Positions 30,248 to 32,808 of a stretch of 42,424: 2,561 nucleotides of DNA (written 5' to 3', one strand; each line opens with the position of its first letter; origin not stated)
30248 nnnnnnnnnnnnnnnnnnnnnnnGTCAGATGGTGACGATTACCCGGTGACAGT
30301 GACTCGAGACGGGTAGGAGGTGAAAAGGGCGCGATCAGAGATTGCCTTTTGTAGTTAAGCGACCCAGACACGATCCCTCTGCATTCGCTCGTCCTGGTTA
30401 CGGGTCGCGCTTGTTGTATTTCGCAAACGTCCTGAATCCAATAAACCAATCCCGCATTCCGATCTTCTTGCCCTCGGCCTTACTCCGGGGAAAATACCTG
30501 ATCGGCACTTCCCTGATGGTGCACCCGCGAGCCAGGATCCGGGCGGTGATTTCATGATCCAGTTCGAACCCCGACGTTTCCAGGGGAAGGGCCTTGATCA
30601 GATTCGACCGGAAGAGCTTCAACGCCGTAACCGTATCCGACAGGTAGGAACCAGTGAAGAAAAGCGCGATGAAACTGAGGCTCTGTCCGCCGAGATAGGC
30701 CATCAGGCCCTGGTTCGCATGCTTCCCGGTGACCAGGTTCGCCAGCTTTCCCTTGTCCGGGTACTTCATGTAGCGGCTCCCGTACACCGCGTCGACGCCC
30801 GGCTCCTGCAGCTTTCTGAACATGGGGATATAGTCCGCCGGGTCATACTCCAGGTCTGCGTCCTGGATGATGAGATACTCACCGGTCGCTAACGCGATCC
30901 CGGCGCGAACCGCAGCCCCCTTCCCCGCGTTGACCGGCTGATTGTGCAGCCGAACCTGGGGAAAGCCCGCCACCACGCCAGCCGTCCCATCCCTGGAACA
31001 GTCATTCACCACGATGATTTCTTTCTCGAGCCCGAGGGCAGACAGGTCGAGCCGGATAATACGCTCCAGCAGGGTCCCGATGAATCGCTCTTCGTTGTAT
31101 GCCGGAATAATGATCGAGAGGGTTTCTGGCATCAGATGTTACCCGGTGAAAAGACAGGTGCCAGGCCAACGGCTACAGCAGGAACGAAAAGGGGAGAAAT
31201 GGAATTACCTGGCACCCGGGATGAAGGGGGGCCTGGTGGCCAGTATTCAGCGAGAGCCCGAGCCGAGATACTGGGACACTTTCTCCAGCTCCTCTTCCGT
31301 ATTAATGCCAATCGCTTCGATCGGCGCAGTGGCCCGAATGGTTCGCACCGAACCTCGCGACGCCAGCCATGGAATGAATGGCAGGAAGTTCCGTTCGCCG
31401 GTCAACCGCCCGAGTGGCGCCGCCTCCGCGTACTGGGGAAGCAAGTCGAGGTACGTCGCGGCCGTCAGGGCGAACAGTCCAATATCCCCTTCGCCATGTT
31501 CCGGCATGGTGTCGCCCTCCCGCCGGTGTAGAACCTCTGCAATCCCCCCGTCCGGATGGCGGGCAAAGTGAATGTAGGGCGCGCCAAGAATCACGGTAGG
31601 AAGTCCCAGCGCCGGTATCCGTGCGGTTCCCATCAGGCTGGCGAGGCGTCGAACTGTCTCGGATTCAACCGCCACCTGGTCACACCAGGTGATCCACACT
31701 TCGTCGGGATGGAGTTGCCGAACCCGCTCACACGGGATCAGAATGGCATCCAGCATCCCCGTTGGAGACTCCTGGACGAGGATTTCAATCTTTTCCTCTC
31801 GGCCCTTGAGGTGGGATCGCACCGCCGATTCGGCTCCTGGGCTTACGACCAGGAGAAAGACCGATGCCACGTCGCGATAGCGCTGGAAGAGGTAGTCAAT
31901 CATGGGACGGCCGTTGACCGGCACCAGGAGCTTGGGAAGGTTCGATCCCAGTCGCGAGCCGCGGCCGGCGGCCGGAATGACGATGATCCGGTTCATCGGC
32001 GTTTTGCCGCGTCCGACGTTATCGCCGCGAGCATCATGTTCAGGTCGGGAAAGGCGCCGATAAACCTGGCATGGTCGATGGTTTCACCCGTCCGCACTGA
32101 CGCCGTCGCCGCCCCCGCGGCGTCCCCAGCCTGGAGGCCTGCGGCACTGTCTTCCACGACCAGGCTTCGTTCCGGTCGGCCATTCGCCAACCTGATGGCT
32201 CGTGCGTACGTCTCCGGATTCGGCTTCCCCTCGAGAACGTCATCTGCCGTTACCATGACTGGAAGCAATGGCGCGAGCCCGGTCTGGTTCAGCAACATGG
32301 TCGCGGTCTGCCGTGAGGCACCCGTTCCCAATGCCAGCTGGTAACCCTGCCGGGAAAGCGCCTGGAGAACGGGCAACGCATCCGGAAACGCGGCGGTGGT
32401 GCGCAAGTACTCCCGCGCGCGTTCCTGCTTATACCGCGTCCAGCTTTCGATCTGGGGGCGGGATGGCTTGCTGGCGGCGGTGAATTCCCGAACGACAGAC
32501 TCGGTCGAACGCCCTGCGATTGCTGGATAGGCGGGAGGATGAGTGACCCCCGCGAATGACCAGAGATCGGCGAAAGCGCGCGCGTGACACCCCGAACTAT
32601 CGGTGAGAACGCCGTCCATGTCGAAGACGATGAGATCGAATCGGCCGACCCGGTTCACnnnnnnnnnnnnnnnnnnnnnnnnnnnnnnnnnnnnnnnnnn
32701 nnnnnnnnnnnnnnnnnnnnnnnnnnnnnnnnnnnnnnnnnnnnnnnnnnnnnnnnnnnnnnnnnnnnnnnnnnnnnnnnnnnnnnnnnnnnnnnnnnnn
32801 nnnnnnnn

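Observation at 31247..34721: CofD/YvcK-like domain fused to a GT-A domain, translationally coupled to a HAD hydrolase and a nucleotidyltransferase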

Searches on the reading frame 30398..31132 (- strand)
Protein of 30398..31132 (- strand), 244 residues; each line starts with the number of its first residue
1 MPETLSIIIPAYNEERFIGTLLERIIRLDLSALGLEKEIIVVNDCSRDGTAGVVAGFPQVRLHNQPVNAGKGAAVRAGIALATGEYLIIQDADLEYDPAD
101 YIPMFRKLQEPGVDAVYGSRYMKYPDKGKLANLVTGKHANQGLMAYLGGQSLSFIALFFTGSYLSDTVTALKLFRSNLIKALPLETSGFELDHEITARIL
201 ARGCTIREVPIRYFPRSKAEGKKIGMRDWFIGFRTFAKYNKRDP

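Call 3: search_protein_families(library=pfam, proteins=[window:30398-31132:-], max_evalue=0.01)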
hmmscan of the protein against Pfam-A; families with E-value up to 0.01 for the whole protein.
window:30398-31132:- (244 aa): 3 families
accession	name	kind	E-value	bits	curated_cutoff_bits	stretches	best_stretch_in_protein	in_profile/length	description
PF00535.33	Glycos_transf_2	-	1.6e-30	106.7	23.3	1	6-129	1-124/168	Glycosyl transferase family 2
PF13641.12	Glyco_tranf_2_3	-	2.8e-07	31.2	27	1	3-203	2-198/230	Glycosyltransferase like family 2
PF10111.15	Glyco_tranf_2_2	-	0.00035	20.6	27.3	1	6-94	1-92/276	Glycosyltransferase like family 2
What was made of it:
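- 30398..31132 (-): Free canonical GT2 (244 aa), DPMS/AglJ/PpgS-like over its full length, with an intact DAD motif and no predicted TM segment. It is the active paralogue of the fused C-domain. Pfam GT2 106.7 bits (call 3).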

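Call 4: search_protein_families(library=ncbifam, proteins=[window:30398-31132:-], max_evalue=0.01)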
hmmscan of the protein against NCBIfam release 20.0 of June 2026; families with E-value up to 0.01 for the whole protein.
window:30398-31132:- (244 aa): 20 families
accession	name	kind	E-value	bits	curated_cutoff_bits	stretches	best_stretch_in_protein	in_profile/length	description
TIGR04182.1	glyco_TIGR04182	equivalog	4.9e-21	75.4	325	1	6-238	3-216/293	S-layer glycoprotein N-glycosyltransferase AglJ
NF041391.1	DPhHxTase_Halo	equivalog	1.6e-15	56.7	375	1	11-217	3-187/213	dolichyl-phosphate hexose transferase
NF058614.1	PPMAGASynPpgS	equivalog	1.1e-14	54.5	370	1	7-221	4-206/226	polyprenyl-phospho-N-acetylgalactosaminyl synthase PpgS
NF007482.0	PRK10073.1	equivalog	2.8e-13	49.6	423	1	4-104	7-106/334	glycosyltransferase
TIGR03937.1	PgaC_IcaA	equivalog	1.6e-12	47.1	422.3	1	3-119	45-162/407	poly-beta-1,6-N-acetyl-D-glucosamine synthase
NF047588.1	GlcsyltransPgfSStrep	equivalog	1.8e-11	43.8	500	1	5-121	3-122/308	glycosyltransferase PgfS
NF041875.1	EPS_EpsD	equivalog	5.4e-11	42.5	370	1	5-98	1-94/325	exopolysaccharide biosynthesis glycosyltransferase EpsD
TIGR04283.1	glyco_like_mftF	equivalog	6.4e-11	42.3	182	1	5-100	1-88/221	TIGR04283 family arsenosugar biosynthesis glycosyltransferase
NF007986.1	PRK10714.1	equivalog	2.1e-10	40.1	529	1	4-120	7-126/316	undecaprenyl-phosphate 4-deoxy-4-formamido-L-arabinose transferase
NF010496.0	PRK13915.1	equivalog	1.6e-09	37.3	262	1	3-103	31-136/307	glucosyl-3-phosphoglycerate synthase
TIGR03965.1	mycofact_glyco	equivalog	1.5e-07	30.6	280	1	3-118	74-189/467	mycofactocin biosynthesis glycosyltransferase MftF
NF047683.1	TeichurnBiosyTuaG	equivalog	6.4e-07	29.3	400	1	3-97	6-100/252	teichuronic acid biosynthesis protein TuaG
NF038302.1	EPS_HpsE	equivalog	8.4e-06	25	300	1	5-66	3-63/307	hormogonium polysaccharide biosynthesis glycosyltransferase HpsE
TIGR03469.1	HpnB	hypoth_equivalog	4.4e-05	22.7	379.25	1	5-109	46-161/386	hopene-associated glycosyltransferase HpnB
TIGR03111.1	glyc2_xrt_Gpos1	hypoth_equivalog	0.00033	19.6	363.95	1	5-108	51-156/439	TIGR03111 family XrtG-associated glycosyltransferase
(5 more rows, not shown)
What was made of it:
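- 30398..31132 (-): NCBIfam AglJ 4.9e-21 over residues 6-238 (call 4).
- On GT2 polyprenyl-phosphate glycosyltransferase, applied to the free GT2 at 30398-31132: AglJ over residues 6-238 (call 4).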

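Call 36: search_solved_structures(query=window:30398-31132:-, max_evalue=0.00001)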
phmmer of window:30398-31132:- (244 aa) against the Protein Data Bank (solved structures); distinct sequences matched with E-value up to 0.00001: 13.
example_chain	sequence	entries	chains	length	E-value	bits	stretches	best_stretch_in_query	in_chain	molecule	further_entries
5mlz_A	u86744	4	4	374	1.2e-12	51.3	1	5-225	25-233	Dolichol monophosphate mannose synthase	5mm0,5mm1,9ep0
5eke_A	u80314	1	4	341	2e-10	44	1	5-123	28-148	Uncharacterized glycosyltransferase sll0501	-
5ekp_C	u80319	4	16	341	2e-10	44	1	5-123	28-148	Uncharacterized glycosyltransferase sll0501 | Glycosyltransferase sll0501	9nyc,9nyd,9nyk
9nye_A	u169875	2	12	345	2.1e-10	43.9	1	5-123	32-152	Glycosyltransferase sll0501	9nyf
6p61_A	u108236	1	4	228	4.7e-10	42.8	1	4-122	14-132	Glycosyltransferase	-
9hwj_A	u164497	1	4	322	1.3e-09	41.3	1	4-118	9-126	Undecaprenyl-phosphate 4-deoxy-4-formamido-L-arabinose transferase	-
3bcv_A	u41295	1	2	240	2e-09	40.7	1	5-118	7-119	Putative glycosyltransferase protein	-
5hea_A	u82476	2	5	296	2.3e-08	37.2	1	3-183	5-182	Putative glycosyltransferase (GalT1)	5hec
9bhc_C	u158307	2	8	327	4e-08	36.5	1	4-119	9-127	Undecaprenyl-phosphate 4-deoxy-4-formamido-L-arabinose transferase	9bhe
8vxh_A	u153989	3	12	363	5.2e-08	36.1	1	4-117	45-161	Undecaprenyl-phosphate 4-deoxy-4-formamido-L-arabinose transferase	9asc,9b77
9jma_A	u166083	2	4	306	8.2e-08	35.4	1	5-117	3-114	GalNAc(5)-diNAcBac-PP-undecaprenol beta-1,3-glucosyltransferase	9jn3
5tz8_A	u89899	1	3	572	2e-06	30.9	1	5-93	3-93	Glycosyl transferase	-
5tze_C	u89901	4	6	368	2.8e-06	30.4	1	5-93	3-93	Glycosyl transferase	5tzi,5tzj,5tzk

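Call 44: search_solved_structures(query=window:30398-31132:-, max_evalue=1e-10, show_alignments=1)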
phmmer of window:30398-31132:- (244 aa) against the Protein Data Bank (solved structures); distinct sequences matched with E-value up to 1e-10: 1.
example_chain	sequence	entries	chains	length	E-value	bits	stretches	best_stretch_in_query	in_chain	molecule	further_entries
5mlz_A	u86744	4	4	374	1.2e-12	51.3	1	5-225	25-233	Dolichol monophosphate mannose synthase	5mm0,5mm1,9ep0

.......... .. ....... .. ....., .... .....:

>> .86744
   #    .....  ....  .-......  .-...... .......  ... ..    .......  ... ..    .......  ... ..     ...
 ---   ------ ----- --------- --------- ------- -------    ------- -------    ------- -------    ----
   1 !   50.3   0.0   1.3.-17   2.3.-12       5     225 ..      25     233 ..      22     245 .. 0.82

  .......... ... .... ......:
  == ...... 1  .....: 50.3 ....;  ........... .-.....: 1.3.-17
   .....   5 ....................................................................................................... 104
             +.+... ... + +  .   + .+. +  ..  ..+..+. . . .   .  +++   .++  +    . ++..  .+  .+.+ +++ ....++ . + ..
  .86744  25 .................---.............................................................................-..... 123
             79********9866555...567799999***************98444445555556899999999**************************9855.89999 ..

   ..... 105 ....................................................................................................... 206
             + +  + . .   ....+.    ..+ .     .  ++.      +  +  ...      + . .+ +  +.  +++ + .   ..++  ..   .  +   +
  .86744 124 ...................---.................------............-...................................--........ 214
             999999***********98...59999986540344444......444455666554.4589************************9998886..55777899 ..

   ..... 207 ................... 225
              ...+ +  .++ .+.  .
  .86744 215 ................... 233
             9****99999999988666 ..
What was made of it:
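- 30398..31132 (-): PDB PfDPMS 5mlz 1.2e-12 over residues 5-225 (calls 36, 44).
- On GT2 polyprenyl-phosphate glycosyltransferase, applied to the free GT2 at 30398-31132: PfDPMS over residues 5-225 with DAD aligned (call 44).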

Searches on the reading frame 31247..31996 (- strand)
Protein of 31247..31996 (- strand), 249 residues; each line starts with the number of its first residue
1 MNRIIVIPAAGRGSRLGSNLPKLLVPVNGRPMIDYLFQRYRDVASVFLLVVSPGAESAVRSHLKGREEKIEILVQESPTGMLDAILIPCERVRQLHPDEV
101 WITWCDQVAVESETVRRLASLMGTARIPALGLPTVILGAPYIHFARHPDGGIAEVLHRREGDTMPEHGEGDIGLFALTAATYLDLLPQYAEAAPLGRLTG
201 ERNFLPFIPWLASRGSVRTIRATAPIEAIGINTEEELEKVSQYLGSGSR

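Call 3: search_protein_families(library=pfam, proteins=[window:31247-31996:-], max_evalue=0.01)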
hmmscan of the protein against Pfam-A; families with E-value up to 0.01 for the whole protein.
window:31247-31996:- (249 aa): 3 families
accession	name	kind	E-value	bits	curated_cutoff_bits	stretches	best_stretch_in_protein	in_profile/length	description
PF12804.13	NTP_transf_3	-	3.1e-16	60.4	27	1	6-123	2-112/160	MobA-like NTP transferase domain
PF01128.25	IspD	-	4.2e-06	27.1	27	1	4-61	2-61/221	2-C-methyl-D-erythritol 4-phosphate cytidylyltransferase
PF00483.29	NTP_transferase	-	3.8e-05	23.8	21.2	1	6-93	3-98/245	Nucleotidyl transferase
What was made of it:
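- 31247..31996 (-): Nucleotidyltransferase resembling the GlmU N-terminal (sugar-1-phosphate uridylyltransferase) domain. Pfam NTP_transf_3 60 bits (call 3).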

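Call 4: search_protein_families(library=ncbifam, proteins=[window:31247-31996:-], max_evalue=0.01)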
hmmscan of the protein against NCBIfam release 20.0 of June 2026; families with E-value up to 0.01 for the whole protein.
window:31247-31996:- (249 aa): 28 families (the best 25 are shown)
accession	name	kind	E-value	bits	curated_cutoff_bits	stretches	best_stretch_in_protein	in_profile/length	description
NF010933.0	PRK14353.1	equivalog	9.4e-16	57.5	505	1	3-243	6-241/453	bifunctional UDP-N-acetylglucosamine diphosphorylase/glucosamine-1-phosphate N-acetyltransferase GlmU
TIGR01173.1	glmU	equivalog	1.2e-13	50.8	366.85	1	5-135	3-127/452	bifunctional UDP-N-acetylglucosamine diphosphorylase/glucosamine-1-phosphate N-acetyltransferase GlmU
NF010932.0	PRK14352.1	equivalog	1.9e-12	46.6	611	1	4-163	8-168/488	bifunctional UDP-N-acetylglucosamine diphosphorylase/glucosamine-1-phosphate N-acetyltransferase GlmU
NF010936.0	PRK14356.1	equivalog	5e-11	42.2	666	1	6-242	9-241/456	bifunctional UDP-N-acetylglucosamine diphosphorylase/glucosamine-1-phosphate N-acetyltransferase GlmU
NF010935.0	PRK14355.1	equivalog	2e-10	39.9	718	1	5-155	6-155/459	bifunctional UDP-N-acetylglucosamine diphosphorylase/glucosamine-1-phosphate N-acetyltransferase GlmU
TIGR03992.1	Arch_glmU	subfamily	4.7e-10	38.9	292.1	1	6-121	4-120/393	bifunctional sugar-1-phosphate nucleotidylyltransferase/acetyltransferase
NF010938.0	PRK14358.1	equivalog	2.1e-09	36.5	500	1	5-121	10-123/481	bifunctional N-acetylglucosamine-1-phosphate uridyltransferase/glucosamine-1-phosphate acetyltransferase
NF010934.1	PRK14354.1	equivalog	2.1e-09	36.4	450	1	6-122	3-115/447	bifunctional UDP-N-acetylglucosamine diphosphorylase/glucosamine-1-phosphate N-acetyltransferase GlmU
NF010937.0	PRK14357.1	equivalog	6.6e-09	35.1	658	1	6-119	4-111/448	bifunctional UDP-N-acetylglucosamine diphosphorylase/glucosamine-1-phosphate N-acetyltransferase GlmU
NF010940.0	PRK14360.1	equivalog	3.1e-08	32.6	602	1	5-119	4-116/452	bifunctional UDP-N-acetylglucosamine diphosphorylase/glucosamine-1-phosphate N-acetyltransferase GlmU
TIGR00453.1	ispD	equivalog_domain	5.2e-08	32.6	181.3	1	5-67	2-66/219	2-C-methyl-D-erythritol 4-phosphate cytidylyltransferase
NF006986.0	PRK09451.1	equivalog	2.9e-07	29.7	725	1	5-140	8-136/456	bifunctional UDP-N-acetylglucosamine diphosphorylase/glucosamine-1-phosphate N-acetyltransferase GlmU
NF045782.1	NicBOxredNboR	equivalog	5.3e-07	29.5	260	1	6-129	12-131/206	nicotine blue oxidoreductase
NF010939.0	PRK14359.1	equivalog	7.9e-07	28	592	1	3-118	3-114/430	bifunctional UDP-N-acetylglucosamine diphosphorylase/glucosamine-1-phosphate N-acetyltransferase GlmU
TIGR03310.1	matur_MocA_YgfJ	equivalog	1.5e-06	28.3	186.45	1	6-120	3-113/188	molybdenum cofactor cytidylyltransferase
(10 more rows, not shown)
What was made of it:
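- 31247..31996 (-): NCBIfam GlmU models cover residues 3-243 (call 4).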

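Call 34: search_solved_structures(query=window:31247-31996:-, max_evalue=0.01)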
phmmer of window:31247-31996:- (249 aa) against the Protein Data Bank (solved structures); distinct sequences matched with E-value up to 0.01: 19.
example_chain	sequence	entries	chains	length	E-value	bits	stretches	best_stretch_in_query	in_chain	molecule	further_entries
7k47_A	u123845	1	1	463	3.4e-06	29.9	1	5-126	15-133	Bifunctional protein GlmU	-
9dqf_A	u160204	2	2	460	5.7e-06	29.2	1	2-235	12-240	Bifunctional protein GlmU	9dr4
5vmk_A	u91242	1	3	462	1.8e-05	27.5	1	2-191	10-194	Bifunctional protein GlmU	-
2px7_A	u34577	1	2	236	2e-05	27.4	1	4-57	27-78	2-C-methyl-D-erythritol 4-phosphate cytidylyltransferase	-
3fww_A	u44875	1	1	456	7.3e-05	25.6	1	5-176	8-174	Bifunctional protein glmU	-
4fce_A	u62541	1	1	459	7.4e-05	25.5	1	5-176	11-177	Bifunctional protein GlmU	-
2v0h_A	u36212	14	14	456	8.4e-05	25.4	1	6-140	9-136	BIFUNCTIONAL PROTEIN GLMU | GLUCOSAMINE-1-PHOSPHATE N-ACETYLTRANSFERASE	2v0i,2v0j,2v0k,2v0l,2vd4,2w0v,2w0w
9mh4_A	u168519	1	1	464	0.00011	25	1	5-140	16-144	Bifunctional protein GlmU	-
8cu9_A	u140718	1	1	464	0.00032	23.5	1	5-140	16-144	Bifunctional UDP-N-acetylglucosamine diphosphorylase/glucosamine-1-phosphate N-acetyltrans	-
2qkx_A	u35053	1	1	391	0.0011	21.7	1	5-178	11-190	Bifunctional protein glmU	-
3d8v_A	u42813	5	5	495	0.0018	21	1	5-178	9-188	Bifunctional protein glmU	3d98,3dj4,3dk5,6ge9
3spt_A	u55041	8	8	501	0.0018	21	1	5-178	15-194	Bifunctional protein glmU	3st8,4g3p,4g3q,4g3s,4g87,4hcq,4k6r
3foq_A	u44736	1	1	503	0.0018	21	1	5-178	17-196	Bifunctional protein glmU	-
8yre_A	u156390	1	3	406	0.0041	19.8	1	12-107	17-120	ADP-glucose pyrophosphorylase family protein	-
2xwl_A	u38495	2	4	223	0.0047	19.6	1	3-52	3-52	2-C-METHYL-D-ERYTHRITOL 4-PHOSPHATE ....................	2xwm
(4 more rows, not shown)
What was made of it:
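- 31247..31996 (-): PDB hits are GlmU structures (call 34).
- On CofD / FbiA (F420-0 synthase): The partner NTase is GlmU-like (calls 4, 34).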

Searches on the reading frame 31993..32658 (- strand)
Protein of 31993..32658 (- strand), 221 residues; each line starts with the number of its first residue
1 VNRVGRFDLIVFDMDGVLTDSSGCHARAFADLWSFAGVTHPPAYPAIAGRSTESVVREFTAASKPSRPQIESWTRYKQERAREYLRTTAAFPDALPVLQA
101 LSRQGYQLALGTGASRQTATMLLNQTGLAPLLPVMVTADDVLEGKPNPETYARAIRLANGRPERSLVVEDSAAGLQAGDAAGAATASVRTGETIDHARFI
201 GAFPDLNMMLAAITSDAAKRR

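Call 3: search_protein_families(library=pfam, proteins=[window:31993-32658:-], max_evalue=0.01)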
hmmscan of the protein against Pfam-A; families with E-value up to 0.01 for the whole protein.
window:31993-32658:- (221 aa): 4 families
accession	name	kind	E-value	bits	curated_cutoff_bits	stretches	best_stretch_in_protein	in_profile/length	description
PF00702.32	Hydrolase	-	5.6e-27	95.8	26.4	1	8-182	2-191/191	haloacid dehalogenase-like hydrolase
PF13419.12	HAD_2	-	1.9e-26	93.7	23.8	1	10-187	1-177/178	Haloacid dehalogenase-like hydrolase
PF13242.12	Hydrolase_like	-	2.9e-07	30.7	22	1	144-193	3-53/75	HAD-hyrolase-like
PF12710.13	HAD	-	1.8e-06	28.9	27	1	10-152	1-152/189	haloacid dehalogenase-like hydrolase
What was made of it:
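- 31993..32658 (-): HAD-IA hydrolase of the beta-phosphoglucomutase / sugar-phosphatase / BT2127-pyrophosphatase subfamily, translationally coupled on both sides. Pfam HAD_2 and Hydrolase (call 3).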

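Call 4: search_protein_families(library=ncbifam, proteins=[window:31993-32658:-], max_evalue=0.01)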
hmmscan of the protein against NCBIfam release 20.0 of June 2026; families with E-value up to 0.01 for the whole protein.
window:31993-32658:- (221 aa): 35 families (the best 25 are shown)
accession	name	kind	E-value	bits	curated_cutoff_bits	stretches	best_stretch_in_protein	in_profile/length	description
TIGR02009.1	PGMB-YQAB-SF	subfamily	2.1e-31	109.6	153.35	1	10-185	4-183/186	beta-phosphoglucomutase family hydrolase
NF053653.1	InDiPhoBT2121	equivalog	6.7e-24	84.7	245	1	9-194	3-192/216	inorganic diphosphatase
NF008000.0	PRK10725.1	equivalog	1.2e-18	67.9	215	1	6-190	4-187/188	fructose-1-phosphate/6-phosphogluconate phosphatase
TIGR01990.1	bPGM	equivalog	2e-18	67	189.4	1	10-186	4-184/187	beta-phosphoglucomutase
TIGR01454.1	AHBA_synth_RP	hypoth_equivalog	2.1e-18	66.7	246.65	1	10-207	1-192/205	AHBA synthesis associated protein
NF008610.0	PRK11587.1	equivalog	2.9e-18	66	282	1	11-193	7-186/219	sugar phosphatase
NF009804.0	PRK13288.1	equivalog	8.8e-18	64.5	218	1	10-189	6-182/215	pyrophosphatase PpaX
TIGR01449.2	PGP_bact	equivalog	1.7e-17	63.7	180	1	10-193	1-189/213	phosphoglycolate phosphatase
TIGR03351.1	PhnX-like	hypoth_equivalog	3.2e-15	56.7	218.9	1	8-192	2-194/220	phosphonatase-like hydrolase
NF008087.0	PRK10826.1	equivalog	8.6e-15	55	191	1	8-207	8-210/222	hexitol phosphatase HxpB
TIGR01509.1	HAD-SF-IA-v3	subfamily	6.2e-14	52.4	29.4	1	71-185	45-151/154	HAD-IA family hydrolase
NF009695.0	PRK13222.1-2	equivalog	8e-14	51.7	225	1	6-189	5-194/226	phosphoglycolate phosphatase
NF046057.1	bifunc_MtlD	equivalog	1.2e-12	47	800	1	95-186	98-189/683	bifunctional mannitol-1-phosphate dehydrogenase/phosphatase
NF009694.0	PRK13222.1-1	equivalog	5.2e-12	45.6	415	1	74-198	99-224/252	phosphoglycolate phosphatase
TIGR01548.1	HAD-SF-IA-hyp1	hypoth_equivalog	2.6e-11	43.4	140.2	1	97-170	114-186/197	TIGR01548 family HAD-type hydrolase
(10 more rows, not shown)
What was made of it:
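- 31993..32658 (-): TIGR02009 109.6 bits against a cut-off of 153; NF053653 84.7 bits against 245 (call 4).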

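Call 35: search_solved_structures(query=window:31993-32658:-, max_evalue=0.00001)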
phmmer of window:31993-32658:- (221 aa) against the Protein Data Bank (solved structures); distinct sequences matched with E-value up to 0.00001: 43.
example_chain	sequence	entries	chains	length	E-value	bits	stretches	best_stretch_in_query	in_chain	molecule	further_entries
3dv9_A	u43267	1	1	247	2.5e-19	73.5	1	9-197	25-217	beta-phosphoglucomutase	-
3e58_A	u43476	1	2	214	3.7e-18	69.7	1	8-198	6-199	putative Beta-phosphoglucomutase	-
3qub_A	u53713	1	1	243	6.2e-16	62.4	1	8-204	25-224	INORGANIC PYROPHOSPHATASE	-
3qu2_A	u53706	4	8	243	9.6e-16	61.8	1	8-204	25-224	INORGANIC PYROPHOSPHATASE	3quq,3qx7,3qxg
3r9k_A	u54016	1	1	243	9.8e-16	61.8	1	8-204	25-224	Putative beta-phosphoglucomutase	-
3quc_A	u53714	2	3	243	1.1e-15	61.6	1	8-204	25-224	INORGANIC PYROPHOSPHATASE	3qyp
3qu5_A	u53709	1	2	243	4.8e-15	59.5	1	8-204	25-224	INORGANIC PYROPHOSPHATASE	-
3qu7_A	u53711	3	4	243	4.8e-15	59.5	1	8-204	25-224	INORGANIC PYROPHOSPHATASE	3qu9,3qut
3qu4_A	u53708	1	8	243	1.3e-14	58.1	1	8-204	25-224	INORGANIC PYROPHOSPHATASE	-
3kbb_A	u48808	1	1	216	6e-13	52.7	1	8-183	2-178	Phosphorylated carbohydrates phosphatase TM_1254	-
4uar_A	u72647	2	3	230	4.9e-11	46.4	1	8-203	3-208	Protein CbbY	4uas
2nyv_A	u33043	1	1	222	7.4e-11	45.8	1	9-191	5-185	Phosphoglycolate phosphatase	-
2yy6_A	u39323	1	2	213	7.8e-11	45.8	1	9-191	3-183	phosphoglycolate phosphatase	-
3d6j_A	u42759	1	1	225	7.8e-11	45.8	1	6-194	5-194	Putative haloacid dehalogenase-like hydrolase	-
4uat_A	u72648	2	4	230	2.3e-10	44.2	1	8-203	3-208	Protein CbbY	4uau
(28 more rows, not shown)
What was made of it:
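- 31993..32658 (-): PDB 3dv9 2.5e-19 and 3qu2 1e-15 (call 35).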
